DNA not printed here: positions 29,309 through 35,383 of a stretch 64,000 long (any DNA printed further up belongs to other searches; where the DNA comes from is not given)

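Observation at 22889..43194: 20.3-kb operon of three contiguous giant envelope proteins (2653 + 1924 + 2184 aa)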

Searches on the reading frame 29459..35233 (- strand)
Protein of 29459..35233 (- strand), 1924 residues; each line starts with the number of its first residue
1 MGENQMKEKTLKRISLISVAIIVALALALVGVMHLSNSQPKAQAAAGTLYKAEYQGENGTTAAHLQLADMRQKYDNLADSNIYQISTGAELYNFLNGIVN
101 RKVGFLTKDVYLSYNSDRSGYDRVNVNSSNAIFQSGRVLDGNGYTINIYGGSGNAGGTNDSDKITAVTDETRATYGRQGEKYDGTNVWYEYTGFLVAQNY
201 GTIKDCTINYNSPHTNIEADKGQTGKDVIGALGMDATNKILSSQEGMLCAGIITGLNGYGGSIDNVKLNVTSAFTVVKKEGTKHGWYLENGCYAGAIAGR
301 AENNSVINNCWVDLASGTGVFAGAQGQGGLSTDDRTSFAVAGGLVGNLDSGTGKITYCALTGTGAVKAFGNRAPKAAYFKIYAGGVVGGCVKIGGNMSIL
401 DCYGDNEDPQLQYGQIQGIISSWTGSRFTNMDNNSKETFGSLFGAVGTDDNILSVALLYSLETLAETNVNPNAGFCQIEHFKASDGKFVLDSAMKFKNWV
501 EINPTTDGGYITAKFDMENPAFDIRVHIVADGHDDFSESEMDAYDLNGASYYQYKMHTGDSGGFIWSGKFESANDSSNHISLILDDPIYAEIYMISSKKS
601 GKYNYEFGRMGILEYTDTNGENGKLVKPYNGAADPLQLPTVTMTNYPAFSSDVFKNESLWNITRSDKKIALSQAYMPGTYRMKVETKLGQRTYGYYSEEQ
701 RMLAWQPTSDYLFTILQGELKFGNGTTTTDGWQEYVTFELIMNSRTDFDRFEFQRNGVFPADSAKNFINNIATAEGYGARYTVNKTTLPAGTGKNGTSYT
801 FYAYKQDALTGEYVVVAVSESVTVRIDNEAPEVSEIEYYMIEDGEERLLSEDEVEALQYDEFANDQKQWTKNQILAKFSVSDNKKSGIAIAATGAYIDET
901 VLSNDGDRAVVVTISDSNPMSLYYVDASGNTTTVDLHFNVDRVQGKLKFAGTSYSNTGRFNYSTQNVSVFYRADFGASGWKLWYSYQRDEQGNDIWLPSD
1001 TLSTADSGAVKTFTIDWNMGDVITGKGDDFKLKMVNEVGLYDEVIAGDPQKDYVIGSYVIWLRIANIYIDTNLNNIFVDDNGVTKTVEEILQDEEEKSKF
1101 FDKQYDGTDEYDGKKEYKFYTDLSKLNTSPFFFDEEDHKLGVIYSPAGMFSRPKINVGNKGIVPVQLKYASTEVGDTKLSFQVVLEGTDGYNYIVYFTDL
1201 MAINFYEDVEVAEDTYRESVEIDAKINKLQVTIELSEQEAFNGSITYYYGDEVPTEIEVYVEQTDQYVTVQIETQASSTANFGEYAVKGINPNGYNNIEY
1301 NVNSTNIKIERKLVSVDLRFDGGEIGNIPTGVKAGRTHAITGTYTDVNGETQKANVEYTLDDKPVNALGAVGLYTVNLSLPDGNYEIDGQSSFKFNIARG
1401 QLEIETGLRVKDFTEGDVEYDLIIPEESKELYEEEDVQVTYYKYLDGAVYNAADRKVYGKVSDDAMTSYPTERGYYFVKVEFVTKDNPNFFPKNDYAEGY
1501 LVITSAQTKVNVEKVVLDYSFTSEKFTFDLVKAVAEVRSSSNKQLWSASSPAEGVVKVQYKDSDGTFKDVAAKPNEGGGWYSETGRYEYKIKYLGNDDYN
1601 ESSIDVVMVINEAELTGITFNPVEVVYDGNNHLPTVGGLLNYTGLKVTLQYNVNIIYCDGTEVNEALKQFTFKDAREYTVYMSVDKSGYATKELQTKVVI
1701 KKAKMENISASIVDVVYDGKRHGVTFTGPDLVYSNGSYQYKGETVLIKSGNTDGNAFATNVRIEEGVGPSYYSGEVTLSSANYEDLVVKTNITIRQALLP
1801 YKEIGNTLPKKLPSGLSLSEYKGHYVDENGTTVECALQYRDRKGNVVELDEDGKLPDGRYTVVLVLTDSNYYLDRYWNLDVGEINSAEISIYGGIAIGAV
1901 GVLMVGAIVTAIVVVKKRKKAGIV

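Call 4: search_protein_families(library=pfam, proteins=[window:29459-35233:-], max_evalue=0.01)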
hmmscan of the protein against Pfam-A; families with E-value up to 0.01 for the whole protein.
window:29459-35233:- (1924 aa): 0 families

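Call 5: search_protein_families(library=pfam, proteins=[window:29459-35233:-], max_evalue=10)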
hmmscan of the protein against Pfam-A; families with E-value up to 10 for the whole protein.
window:29459-35233:- (1924 aa): 0 families
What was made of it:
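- On Classical Gram-positive wall anchors (LPXTG, SLH, CWB, LysM): None in A, B or C (calls 4, 5).
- Tried and rejected: Tc-toxin-like or RHS-type three-giant operons were considered and rejected, because none of their domains is present (calls 4, 5).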

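Call 15: find_homologous_proteins(query=window:29459-35218:-)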
Query window:29459-35218:- (1919 aa): 14 proteins with E <= 0.001 among 8000 candidates.
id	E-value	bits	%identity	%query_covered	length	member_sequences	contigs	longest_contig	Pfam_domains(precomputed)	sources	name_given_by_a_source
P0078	0.0e+0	4344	100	100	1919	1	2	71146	-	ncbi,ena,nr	ncbi:MAG: hypothetical protein K2M75_05440 [Clostridia bacterium]|nr:hypothetical protein [Clostridi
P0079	0.0e+0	2814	67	100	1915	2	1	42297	-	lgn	-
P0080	0.0e+0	2666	65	100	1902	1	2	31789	-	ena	-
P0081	0.0e+0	2653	64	100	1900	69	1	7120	-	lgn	-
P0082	0.0e+0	2607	63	99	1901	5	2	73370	-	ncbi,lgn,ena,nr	ncbi:MAG: hypothetical protein K2K85_03870 [Clostridia bacterium]|nr:hypothetical protein [Clostridi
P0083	0.0e+0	2561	62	98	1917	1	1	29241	-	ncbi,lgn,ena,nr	ncbi:MAG: hypothetical protein K2I23_04555 [Clostridia bacterium]|nr:hypothetical protein [Clostridi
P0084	0.0e+0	2523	61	99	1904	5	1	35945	-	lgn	-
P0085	0.0e+0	2357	59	100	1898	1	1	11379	-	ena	-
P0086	0.0e+0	2166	55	100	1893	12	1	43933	-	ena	-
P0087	0.0e+0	1889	50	100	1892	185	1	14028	-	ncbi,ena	-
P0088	0.0e+0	1825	49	100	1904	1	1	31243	-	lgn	-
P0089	0.0e+0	1065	37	98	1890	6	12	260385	-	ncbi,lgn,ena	-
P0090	3.0e-259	882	34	100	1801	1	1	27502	-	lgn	-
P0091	2.1e-253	862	34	100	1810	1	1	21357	-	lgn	-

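Call 22: search_protein_families(library=ncbifam, proteins=[window:29459-35233:-], max_evalue=1)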
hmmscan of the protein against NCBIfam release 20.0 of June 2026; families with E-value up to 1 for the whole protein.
window:29459-35233:- (1924 aa): 0 families
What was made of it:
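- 35233..43194 (-): Gene A: giant lipoprotein, 2653 aa. No Pfam or NCBIfam hit (calls 4, 5, 22).
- No known adhesive domain was found in any of the three proteins (calls 4, 5, 22).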

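Call 69: find_encoding_contigs(protein=P0089, flank=10000, max_places=1)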
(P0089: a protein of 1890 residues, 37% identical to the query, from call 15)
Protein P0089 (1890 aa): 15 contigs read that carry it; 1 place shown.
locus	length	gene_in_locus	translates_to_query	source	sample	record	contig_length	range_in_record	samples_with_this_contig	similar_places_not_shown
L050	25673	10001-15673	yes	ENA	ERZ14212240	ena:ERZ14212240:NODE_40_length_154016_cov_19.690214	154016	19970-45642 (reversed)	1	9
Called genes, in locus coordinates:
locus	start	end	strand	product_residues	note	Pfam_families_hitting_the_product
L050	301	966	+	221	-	PF00072:Response_reg, PF00486:Trans_reg_C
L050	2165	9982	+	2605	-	PF07532:Big_4 (faint)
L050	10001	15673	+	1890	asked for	-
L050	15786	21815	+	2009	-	PF18676:MBG_2 (faint)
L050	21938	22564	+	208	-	-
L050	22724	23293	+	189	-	PF04542:Sigma70_r2 (weak)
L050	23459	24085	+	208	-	-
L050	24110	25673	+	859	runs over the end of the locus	PF00082:Peptidase_S8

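Call 70: find_encoding_contigs(protein=P0090, flank=10000, max_places=1)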
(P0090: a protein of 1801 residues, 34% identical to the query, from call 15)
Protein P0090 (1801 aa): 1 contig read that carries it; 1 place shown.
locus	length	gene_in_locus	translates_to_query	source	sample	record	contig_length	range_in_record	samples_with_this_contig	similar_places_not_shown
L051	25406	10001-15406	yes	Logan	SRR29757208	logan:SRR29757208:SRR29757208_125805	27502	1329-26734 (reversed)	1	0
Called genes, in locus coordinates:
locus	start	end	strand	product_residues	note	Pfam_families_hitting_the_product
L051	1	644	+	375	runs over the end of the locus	PF00512:HisKA, PF13581:HATPase_c_2 (weak), PF02518:HATPase_c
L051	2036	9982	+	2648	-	PF07532:Big_4 (faint)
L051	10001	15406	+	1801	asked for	-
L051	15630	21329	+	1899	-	PF18676:MBG_2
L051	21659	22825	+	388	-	PF00070:Pyr_redox (faint), PF00890:FAD_binding_2 (weak), PF01266:DAO (faint), PF03486:HI0933_like, PF07992:Pyr_redox_2 (faint), PF12831:FAD_oxidored (weak), PF13450:NAD_binding_8 (weak), PF22780:HI0933_like_1st, +1 more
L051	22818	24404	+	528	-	PF28550:DUF8436, PF01266:DAO (faint), PF03486:HI0933_like (faint), PF13450:NAD_binding_8 (faint), PF21688:FAD-depend_C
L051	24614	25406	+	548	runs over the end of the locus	PF13855:LRR_8 (faint), PF13306:LRR_5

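Call 96: search_solved_structures(query=A3, max_evalue=1)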
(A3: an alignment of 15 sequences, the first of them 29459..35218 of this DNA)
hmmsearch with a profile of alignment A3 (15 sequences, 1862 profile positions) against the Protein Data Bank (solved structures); distinct sequences matched with E-value up to 1: 1.
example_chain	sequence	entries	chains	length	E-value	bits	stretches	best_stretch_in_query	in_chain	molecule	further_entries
4ow4_A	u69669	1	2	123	0.033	14.5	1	513-581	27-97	Beta-terfoil designed by folding nucleus symmetric expansion (""Phifoil"")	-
